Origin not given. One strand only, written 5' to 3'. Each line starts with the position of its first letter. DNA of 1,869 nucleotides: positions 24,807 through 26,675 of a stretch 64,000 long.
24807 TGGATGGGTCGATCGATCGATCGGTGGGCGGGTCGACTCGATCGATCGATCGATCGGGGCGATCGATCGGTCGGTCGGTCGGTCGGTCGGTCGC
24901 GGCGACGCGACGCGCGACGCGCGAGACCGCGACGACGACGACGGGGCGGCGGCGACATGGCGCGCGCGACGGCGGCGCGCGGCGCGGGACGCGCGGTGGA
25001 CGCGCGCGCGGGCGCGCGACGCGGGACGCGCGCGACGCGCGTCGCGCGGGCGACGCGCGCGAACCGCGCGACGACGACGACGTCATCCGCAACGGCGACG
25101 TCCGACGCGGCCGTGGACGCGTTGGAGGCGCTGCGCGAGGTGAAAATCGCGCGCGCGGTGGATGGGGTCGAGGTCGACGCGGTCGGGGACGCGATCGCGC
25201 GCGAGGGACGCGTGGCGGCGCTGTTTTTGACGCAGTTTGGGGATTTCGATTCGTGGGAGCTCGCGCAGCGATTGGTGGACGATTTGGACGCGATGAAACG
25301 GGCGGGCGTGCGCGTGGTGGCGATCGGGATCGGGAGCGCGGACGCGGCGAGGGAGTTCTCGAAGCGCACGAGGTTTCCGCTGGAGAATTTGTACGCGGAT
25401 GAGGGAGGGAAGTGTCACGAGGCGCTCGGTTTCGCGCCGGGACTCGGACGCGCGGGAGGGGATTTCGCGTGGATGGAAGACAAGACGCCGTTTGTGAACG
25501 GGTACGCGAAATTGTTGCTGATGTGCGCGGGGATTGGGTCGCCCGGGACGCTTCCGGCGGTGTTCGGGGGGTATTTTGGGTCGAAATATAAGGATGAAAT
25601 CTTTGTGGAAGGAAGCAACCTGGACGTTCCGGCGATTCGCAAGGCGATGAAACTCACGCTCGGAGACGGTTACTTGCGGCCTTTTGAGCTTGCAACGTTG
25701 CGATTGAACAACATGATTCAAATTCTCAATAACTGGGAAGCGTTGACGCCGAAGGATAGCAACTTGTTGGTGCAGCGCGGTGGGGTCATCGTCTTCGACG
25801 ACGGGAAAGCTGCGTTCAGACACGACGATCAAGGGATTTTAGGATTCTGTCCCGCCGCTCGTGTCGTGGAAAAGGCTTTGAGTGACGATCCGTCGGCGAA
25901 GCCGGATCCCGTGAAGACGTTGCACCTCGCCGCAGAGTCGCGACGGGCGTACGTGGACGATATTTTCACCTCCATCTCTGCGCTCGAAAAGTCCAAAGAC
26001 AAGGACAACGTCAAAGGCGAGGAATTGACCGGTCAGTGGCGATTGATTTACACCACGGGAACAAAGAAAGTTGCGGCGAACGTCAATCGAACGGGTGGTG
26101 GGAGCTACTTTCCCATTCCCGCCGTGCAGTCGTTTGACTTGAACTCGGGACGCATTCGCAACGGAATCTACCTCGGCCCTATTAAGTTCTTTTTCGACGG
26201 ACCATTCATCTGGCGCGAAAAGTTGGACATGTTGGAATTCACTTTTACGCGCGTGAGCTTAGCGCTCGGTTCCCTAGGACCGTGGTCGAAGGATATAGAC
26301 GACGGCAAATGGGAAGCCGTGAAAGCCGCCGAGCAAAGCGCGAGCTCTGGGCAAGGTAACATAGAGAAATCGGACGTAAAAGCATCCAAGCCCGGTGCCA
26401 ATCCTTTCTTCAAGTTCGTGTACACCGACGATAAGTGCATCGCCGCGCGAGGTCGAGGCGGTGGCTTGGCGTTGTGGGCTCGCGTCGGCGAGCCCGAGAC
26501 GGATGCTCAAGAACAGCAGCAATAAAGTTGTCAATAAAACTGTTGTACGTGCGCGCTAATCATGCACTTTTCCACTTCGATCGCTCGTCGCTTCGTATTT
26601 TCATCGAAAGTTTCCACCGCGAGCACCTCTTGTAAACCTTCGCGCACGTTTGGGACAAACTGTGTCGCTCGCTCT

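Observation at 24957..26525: Fusion of a PRXL2/AhpC-TSA-like thioredoxin-fold domain to a fibrillin (PAP) plastoglobule domain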

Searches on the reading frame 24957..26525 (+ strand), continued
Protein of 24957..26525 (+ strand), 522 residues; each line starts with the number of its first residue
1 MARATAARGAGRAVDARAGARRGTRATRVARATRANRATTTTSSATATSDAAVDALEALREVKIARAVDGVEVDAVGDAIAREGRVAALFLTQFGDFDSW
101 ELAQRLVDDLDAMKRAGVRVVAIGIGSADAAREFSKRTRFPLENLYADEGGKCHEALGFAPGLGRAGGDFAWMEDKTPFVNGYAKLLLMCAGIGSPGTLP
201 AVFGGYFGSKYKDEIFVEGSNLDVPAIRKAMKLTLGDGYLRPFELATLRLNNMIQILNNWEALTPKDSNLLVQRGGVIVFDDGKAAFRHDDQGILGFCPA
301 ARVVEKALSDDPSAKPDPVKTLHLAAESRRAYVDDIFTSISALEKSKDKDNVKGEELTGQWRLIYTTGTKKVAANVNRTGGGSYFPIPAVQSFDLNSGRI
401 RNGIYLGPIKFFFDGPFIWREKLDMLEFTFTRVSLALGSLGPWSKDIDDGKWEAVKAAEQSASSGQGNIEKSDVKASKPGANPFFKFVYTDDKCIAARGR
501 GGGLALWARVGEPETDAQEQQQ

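Call 44: search_protein_families(library=pfam, proteins=[P0421, P0440, P0439, P0445, P0460, P0480, P0389, P0382, P0390, P0043], max_evalue=0.001)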
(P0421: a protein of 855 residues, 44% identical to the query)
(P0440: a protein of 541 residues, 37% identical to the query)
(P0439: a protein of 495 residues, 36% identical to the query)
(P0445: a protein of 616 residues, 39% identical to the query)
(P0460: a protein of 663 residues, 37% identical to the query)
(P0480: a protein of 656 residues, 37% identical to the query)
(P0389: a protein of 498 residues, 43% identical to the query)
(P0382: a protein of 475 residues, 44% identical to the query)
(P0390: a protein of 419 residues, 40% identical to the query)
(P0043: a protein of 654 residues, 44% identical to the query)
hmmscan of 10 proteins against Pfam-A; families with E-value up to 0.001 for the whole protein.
P0421 (855 aa): 2 families
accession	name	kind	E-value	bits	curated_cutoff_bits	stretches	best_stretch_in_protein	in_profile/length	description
PF13911.12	AhpC-TSA_2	-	3.3e-14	53.7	27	1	42-201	7-112/114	AhpC/TSA antioxidant enzyme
PF00060.32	Lig_chan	-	1.7e-06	28.3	30.8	1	441-595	81-145/146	Ligand-gated ion channel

P0440 (541 aa): 1 family
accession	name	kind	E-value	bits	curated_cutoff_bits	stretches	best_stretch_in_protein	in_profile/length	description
PF13911.12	AhpC-TSA_2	-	1.7e-06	28.8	27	1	338-525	14-113/114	AhpC/TSA antioxidant enzyme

P0439 (495 aa): 1 family
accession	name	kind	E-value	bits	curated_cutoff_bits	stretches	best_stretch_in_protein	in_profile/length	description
PF13911.12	AhpC-TSA_2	-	1.4e-05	25.9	27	1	290-479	12-113/114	AhpC/TSA antioxidant enzyme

P0445 (616 aa): 1 family
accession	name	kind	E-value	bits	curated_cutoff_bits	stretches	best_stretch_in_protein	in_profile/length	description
PF13911.12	AhpC-TSA_2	-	2e-11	44.7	27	1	380-585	12-113/114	AhpC/TSA antioxidant enzyme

P0460 (663 aa): 1 family
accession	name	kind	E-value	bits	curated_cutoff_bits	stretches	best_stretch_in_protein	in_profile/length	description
PF13911.12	AhpC-TSA_2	-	2.9e-05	24.8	27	1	131-322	12-113/114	AhpC/TSA antioxidant enzyme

P0480 (656 aa): 2 families
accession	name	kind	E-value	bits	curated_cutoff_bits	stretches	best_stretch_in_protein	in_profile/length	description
PF13911.12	AhpC-TSA_2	-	2.7e-07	31.4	27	1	129-324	8-113/114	AhpC/TSA antioxidant enzyme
PF00578.27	AhpC-TSA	-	1.4e-05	25.5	26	1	80-182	10-102/124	AhpC/TSA family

P0389 (498 aa): 2 families
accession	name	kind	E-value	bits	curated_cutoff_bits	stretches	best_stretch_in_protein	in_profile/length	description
PF13911.12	AhpC-TSA_2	-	1.1e-10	42.3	27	1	273-480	10-113/114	AhpC/TSA antioxidant enzyme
PF00248.27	Aldo_ket_red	-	1.4e-06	28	24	1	24-103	138-212/291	Aldo/keto reductase family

P0382 (475 aa): 1 family
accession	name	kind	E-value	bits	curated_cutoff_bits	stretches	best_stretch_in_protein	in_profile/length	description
PF13911.12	AhpC-TSA_2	-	3.9e-16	59.9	27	1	239-464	2-112/114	AhpC/TSA antioxidant enzyme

P0390 (419 aa): 1 family
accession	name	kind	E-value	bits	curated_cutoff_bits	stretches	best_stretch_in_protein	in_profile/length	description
PF13911.12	AhpC-TSA_2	-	2.5e-11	44.4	27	1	196-375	6-113/114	AhpC/TSA antioxidant enzyme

P0043 (654 aa): 1 family
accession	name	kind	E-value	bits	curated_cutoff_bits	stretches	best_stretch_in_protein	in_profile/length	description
PF13911.12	AhpC-TSA_2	-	2.4e-14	54.1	27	1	234-414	1-113/114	AhpC/TSA antioxidant enzyme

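Call 52: list_cluster_members(proteins=[P0391, P0408, P0426, P0433, P0374, P0442, P0451, P0475, P0493, P0499])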
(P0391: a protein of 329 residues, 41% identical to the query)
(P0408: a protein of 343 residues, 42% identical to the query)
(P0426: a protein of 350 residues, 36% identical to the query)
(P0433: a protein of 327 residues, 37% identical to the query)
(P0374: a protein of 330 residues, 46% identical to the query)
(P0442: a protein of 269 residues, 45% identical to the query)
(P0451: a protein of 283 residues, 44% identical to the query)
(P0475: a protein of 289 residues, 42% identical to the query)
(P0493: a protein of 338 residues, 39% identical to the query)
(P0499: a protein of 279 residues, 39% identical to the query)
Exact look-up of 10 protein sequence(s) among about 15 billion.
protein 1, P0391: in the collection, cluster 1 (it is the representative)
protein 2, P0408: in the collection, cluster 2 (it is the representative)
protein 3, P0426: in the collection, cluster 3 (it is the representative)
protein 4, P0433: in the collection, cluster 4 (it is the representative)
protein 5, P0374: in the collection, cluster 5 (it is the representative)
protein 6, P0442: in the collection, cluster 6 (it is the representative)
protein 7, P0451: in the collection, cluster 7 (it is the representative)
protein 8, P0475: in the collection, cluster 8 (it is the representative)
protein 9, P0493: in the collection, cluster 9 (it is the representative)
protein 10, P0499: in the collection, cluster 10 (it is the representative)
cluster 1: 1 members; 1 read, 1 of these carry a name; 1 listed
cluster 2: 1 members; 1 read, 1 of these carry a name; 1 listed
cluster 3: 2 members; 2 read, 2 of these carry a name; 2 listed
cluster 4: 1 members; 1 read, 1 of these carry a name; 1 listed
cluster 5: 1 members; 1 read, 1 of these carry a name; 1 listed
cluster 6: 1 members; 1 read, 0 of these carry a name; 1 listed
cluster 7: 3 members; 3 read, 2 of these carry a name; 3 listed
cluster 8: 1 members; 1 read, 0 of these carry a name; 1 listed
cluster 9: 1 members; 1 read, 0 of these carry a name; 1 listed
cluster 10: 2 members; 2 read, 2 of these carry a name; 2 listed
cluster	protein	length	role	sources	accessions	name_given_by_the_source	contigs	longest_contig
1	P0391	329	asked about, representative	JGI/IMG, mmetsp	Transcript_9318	Transcript_9318/g.16785 ORF Transcript_9318/g.16785 Transcript_9318/m.16785 type:complete ...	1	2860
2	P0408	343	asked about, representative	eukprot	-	TRINITY_DN53206_c0_g1_i1.p1 TRINITY_DN53206_c0_g1~~TRINITY_DN53206_c0_g1_i1.p1 ORF ...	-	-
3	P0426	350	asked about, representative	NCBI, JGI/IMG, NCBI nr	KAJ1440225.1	hypothetical protein B484DRAFT_391408 [Ochromonadaceae sp. CCMP2298]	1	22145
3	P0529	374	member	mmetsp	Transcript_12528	Transcript_12528/g.28083 ORF Transcript_12528/g.28083 Transcript_12528/m.28083 ...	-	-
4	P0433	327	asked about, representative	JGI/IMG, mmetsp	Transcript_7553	Transcript_7553/g.12702 ORF Transcript_7553/g.12702 Transcript_7553/m.12702 type:complete ...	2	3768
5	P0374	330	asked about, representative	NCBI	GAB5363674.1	hypothetical protein AAMO2058_000904200 [Amorphochlora amoebiformis]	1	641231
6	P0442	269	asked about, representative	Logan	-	-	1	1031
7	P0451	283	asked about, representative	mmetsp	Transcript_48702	Transcript_48702/g.123004 ORF Transcript_48702/g.123004 Transcript_48702/m.123004 ...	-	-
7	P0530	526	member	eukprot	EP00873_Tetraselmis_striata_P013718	jgi/Tetstr1/433982/TSEL_023156.t1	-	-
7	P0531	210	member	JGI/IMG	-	-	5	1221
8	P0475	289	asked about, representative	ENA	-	-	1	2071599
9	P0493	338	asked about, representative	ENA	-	-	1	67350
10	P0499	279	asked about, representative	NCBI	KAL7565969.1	hypothetical protein ACA910_008423 [Epithemia clementina (nom. ined.)]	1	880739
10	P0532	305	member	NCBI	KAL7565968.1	hypothetical protein ACA910_008423 [Epithemia clementina (nom. ined.)]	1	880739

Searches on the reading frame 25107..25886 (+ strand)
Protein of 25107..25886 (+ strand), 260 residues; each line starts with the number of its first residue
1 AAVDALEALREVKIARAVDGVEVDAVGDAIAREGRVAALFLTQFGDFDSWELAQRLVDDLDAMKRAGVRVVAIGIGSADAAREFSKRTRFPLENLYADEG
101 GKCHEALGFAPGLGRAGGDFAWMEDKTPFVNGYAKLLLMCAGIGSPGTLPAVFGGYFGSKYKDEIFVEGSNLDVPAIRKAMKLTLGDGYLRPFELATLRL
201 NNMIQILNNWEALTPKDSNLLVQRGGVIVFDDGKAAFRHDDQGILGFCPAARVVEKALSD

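Call 32: find_homologous_proteins(query=A3, max_evalue=0.001)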
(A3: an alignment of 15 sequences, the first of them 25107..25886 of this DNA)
Query A3 (15 sequences) (260 aa, profile of the alignment): 3176 proteins with E <= 0.001 among 8000 candidates; the best 120 are listed.
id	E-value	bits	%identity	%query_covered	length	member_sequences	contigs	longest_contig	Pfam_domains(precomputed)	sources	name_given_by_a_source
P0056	1.9e-121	423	50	96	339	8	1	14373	PF13911.13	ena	-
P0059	5.8e-121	421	49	96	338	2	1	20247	PF13911.13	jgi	jgi:hypothetical protein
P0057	1.1e-118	414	50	95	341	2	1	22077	PF13911.13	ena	-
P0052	1.1e-116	407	52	98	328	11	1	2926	PF13911.13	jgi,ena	-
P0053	1.7e-116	407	52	98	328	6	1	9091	PF13911.13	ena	-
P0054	4.2e-115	402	55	80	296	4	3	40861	PF13911.13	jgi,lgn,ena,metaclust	jgi:hypothetical protein|metaclust:\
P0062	7.8e-111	388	46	97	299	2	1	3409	PF13911.13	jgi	jgi:AhpC/TSA antioxidant enzyme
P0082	6.6e-107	375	33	94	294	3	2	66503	PF13911.13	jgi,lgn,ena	jgi:hypothetical protein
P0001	5.8e-106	372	100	100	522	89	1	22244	PF04755.19,PF13911.13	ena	-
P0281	1.5e-105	371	45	98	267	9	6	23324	PF13911.13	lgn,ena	-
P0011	1.1e-103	365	68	99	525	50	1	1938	PF13911.13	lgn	-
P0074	2.7e-103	363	38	88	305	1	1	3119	PF13911.13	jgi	jgi:AhpC/TSA antioxidant enzyme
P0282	3.1e-103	363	44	95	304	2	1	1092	PF13911.13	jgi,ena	-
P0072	3.9e-103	363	36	95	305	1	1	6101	PF13911.13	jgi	jgi:hypothetical protein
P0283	4.2e-103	363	36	94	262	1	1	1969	PF13911.13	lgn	-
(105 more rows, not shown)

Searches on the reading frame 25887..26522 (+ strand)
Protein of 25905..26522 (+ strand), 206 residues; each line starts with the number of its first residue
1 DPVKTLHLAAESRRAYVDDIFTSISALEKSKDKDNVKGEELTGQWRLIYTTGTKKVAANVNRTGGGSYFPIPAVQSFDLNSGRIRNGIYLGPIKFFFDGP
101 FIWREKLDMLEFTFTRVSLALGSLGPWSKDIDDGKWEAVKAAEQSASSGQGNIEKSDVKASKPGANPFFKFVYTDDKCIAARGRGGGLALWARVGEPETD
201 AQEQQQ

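Call 13: find_homologous_proteins(query=window:25905-26522:+, max_evalue=0.001)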
Query seq(206 aa) (206 aa): 703 proteins with E <= 0.001 among 1053 candidates; the best 120 are listed.
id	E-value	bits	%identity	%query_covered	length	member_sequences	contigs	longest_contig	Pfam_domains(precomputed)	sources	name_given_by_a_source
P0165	2.3e-98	346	76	98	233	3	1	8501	-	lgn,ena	-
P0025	9.7e-96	338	74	99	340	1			-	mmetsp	mmetsp:Transcript_16795/g.41237 ORF Transcript_16795/g.41237 Transcript_16795/m.41237 type:complete 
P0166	1.7e-93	330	73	98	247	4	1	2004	-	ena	-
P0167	2.7e-79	284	74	81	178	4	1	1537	-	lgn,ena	-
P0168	1.6e-76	275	72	82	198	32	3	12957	-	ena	-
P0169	1.6e-65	239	86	62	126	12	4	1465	-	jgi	jgi:hypothetical protein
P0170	7.3e-65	237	58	99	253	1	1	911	-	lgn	-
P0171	1.9e-64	235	85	60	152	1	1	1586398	-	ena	-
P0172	6.9e-62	227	69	69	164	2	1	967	-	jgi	jgi:hypothetical protein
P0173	2.1e-60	222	78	58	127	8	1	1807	-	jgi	jgi:hypothetical protein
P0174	1.3e-57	213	51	99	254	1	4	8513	-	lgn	-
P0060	2.4e-57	212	56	88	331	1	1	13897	-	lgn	-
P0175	1.1e-56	210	63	76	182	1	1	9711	-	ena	-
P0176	5.1e-55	205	51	93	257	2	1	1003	PF04755.19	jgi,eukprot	eukprot:CAMPEP_0196585848 /NCGR_PEP_ID=MMETSP1081-20130531/52265_1 /TAXON_ID=36882 /ORGANISM="Pyrami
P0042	1.8e-54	203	54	87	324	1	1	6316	-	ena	-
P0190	9.0e-21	93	39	92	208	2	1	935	PF04755.19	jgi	-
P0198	3.1e-17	81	33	93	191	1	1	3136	PF04755.19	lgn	-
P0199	4.0e-17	81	36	92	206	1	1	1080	PF04755.19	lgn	-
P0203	6.0e-16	77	35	94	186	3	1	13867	PF04755.19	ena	-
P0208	1.3e-15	76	33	87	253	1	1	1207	PF04755.19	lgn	-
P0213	8.6e-15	73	32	94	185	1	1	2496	PF04755.19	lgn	-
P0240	2.2e-13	69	31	85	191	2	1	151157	PF04755.19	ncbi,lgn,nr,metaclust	ncbi:hypothetical protein N836_28430 [Leptolyngbya sp. Heron Island J]|nr:hypothetical protein N836_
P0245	3.2e-13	68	33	87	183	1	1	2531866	PF04755.19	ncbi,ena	-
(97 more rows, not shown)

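Call 53: search_protein_families(library=pfam, alignment_id=A4, max_evalue=0.01)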
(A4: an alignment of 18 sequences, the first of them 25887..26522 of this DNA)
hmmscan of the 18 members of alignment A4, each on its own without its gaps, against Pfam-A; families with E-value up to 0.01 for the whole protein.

A. member 1, window:25887-26522:+ (212 aa): 1 family
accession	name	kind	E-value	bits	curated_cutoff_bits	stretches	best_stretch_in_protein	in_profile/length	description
PF04755.18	PAP_fibrillin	-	1.3e-06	29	22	1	15-194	20-194/198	PAP_fibrillin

B. families by the number of members that match (of 18 scanned): 1 family
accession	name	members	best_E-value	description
PF04755.18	PAP_fibrillin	12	5.9e-08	PAP_fibrillin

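Call 54: search_solved_structures(query=A4, max_evalue=10, show_alignments=1)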
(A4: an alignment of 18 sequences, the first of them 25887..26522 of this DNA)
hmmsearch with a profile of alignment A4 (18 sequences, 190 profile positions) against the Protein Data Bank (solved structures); distinct sequences matched with E-value up to 10: 0.
